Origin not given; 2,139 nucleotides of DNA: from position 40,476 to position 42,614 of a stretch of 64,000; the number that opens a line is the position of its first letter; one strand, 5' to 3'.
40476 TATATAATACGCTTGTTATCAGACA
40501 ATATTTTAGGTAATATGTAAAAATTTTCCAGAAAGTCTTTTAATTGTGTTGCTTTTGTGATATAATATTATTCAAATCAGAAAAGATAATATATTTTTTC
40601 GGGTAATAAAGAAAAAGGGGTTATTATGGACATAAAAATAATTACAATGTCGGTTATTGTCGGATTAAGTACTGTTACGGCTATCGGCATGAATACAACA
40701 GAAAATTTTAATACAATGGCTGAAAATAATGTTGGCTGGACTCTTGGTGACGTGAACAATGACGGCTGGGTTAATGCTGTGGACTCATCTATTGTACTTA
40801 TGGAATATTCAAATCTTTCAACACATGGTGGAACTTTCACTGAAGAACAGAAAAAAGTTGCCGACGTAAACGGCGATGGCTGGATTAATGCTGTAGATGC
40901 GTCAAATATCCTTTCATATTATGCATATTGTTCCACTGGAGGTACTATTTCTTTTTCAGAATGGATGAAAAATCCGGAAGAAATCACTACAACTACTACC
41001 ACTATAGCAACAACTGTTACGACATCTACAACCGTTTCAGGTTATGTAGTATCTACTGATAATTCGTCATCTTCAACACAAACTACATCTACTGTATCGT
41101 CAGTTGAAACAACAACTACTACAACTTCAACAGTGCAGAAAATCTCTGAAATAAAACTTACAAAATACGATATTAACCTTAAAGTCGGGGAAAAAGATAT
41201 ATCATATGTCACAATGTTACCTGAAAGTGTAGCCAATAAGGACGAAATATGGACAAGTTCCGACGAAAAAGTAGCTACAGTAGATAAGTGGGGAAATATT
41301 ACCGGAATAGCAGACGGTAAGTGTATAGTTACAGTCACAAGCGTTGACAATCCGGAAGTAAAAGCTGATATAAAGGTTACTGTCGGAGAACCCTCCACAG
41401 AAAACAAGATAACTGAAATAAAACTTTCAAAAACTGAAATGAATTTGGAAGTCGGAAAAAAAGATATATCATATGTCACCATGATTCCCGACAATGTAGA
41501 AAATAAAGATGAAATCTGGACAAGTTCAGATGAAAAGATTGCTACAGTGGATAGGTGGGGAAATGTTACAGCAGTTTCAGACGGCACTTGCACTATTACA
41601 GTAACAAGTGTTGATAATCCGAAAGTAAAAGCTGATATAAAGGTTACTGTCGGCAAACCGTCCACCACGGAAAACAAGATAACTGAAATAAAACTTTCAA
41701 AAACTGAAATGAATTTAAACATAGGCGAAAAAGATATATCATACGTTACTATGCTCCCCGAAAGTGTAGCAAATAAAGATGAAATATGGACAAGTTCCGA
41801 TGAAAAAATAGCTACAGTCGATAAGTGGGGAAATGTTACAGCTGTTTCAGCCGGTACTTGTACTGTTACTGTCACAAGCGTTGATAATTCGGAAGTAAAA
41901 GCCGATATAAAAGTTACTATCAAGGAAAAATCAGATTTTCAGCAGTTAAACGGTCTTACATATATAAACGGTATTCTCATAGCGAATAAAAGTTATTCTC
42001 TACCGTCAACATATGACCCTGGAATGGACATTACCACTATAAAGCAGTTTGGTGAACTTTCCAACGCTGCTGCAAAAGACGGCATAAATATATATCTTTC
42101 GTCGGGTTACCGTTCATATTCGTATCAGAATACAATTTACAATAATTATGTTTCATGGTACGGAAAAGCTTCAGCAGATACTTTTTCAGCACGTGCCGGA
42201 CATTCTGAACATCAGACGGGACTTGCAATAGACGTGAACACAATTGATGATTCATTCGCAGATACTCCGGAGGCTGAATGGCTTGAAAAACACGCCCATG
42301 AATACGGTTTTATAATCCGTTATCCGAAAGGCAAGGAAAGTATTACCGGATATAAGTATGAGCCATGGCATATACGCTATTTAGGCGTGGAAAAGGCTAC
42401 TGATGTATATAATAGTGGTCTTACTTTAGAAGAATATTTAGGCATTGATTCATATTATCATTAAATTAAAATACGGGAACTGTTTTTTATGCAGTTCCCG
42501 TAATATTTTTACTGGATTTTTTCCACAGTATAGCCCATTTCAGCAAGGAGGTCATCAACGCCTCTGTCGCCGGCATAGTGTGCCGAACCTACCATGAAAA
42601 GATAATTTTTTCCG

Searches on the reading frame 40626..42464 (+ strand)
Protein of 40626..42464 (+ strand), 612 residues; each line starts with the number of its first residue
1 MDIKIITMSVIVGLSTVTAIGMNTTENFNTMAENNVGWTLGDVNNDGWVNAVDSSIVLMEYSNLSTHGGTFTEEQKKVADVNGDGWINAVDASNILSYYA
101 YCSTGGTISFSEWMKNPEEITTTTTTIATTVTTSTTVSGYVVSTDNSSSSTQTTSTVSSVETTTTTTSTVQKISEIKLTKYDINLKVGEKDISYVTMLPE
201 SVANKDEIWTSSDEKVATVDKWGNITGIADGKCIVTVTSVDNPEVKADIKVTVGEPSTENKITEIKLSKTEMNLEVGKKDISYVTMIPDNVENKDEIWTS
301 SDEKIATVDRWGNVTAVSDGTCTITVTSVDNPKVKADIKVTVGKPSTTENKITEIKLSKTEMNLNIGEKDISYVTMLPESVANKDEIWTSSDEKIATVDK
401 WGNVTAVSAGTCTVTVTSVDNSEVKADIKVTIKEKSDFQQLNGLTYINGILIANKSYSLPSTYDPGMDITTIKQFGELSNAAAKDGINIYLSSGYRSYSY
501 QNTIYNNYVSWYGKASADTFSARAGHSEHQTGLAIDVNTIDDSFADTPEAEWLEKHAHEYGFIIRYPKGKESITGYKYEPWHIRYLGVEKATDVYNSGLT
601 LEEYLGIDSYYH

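Call 75: search_protein_families(library=pfam, proteins=[window:40626-42464:+], max_evalue=0.001)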
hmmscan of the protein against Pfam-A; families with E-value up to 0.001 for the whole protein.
window:40626-42464:+ (612 aa): 4 families
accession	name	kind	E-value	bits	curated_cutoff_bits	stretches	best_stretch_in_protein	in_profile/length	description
PF02557.22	VanY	-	1.1e-42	145.4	25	1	469-587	6-131/132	D-alanyl-D-alanine carboxypeptidase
PF02368.24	Big_2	-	4.9e-29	100.5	22.8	3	262-336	2-77/79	Bacterial Ig-like domain (group 2)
PF00404.24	Dockerin_1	-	1.5e-11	44.7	22.9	1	40-95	1-52/57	Dockerin type I domain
PF21764.3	Invasin_D4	-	2.5e-07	31.5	27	0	381-420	35-76/88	Invasin, domain 4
